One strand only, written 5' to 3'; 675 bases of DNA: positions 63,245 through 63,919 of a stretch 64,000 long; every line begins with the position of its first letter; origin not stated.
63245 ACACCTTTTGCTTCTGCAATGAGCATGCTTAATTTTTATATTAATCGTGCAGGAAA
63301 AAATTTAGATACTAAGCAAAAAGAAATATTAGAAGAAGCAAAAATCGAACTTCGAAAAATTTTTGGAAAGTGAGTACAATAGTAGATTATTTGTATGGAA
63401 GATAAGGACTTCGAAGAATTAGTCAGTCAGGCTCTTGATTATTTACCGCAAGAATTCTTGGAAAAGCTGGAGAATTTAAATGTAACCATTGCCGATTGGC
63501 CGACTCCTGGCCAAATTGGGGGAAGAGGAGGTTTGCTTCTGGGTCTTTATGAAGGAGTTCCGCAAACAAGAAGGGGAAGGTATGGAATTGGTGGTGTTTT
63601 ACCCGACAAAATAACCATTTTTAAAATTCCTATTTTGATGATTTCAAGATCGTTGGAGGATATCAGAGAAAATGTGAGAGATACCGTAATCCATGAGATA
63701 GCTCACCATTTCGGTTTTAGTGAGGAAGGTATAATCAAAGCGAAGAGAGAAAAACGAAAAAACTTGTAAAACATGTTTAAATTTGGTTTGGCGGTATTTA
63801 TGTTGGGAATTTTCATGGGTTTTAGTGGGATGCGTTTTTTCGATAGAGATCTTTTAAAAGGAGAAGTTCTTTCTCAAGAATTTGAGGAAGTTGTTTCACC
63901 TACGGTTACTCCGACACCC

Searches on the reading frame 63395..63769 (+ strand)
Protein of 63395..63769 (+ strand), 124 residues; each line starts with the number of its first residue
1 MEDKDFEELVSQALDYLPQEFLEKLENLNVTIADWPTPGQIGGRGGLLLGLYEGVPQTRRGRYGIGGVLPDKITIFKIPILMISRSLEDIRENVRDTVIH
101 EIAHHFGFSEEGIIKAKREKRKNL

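Call 80: find_encoding_contigs(protein=window:63395-63769:+, flank=10000, max_places=2)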
Protein window:63395-63769:+ (124 aa): 23 contigs read that carry it; 2 places shown.
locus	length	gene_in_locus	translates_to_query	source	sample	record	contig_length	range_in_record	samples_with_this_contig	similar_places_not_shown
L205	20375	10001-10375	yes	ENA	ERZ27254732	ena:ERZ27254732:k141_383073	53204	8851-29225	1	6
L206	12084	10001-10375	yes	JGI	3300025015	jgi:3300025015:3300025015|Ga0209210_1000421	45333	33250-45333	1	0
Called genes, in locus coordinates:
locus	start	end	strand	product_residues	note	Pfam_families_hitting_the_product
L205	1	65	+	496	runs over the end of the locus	PF13328:HD_4, PF01966:HD (weak), PF04607:RelA_SpoT, PF02824:TGS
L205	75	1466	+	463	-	PF01336:tRNA_anti-codon, PF00152:tRNA-synt_2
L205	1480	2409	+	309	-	PF00768:Peptidase_S11, PF02113:Peptidase_S13 (faint)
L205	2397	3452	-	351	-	-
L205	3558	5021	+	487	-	PF00749:tRNA-synt_1c, PF19269:Anticodon_2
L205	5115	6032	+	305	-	-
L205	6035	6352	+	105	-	-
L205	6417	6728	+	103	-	PF14076:DUF4258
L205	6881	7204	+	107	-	PF00076:RRM_1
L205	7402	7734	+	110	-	-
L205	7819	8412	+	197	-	PF00440:TetR_N, PF16925:TetR_C_13 (weak)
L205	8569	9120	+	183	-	PF02566:OsmC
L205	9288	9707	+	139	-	-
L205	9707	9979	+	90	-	PF11373:DUF3175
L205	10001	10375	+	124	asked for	PF06262:Zincin_1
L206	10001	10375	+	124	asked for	PF06262:Zincin_1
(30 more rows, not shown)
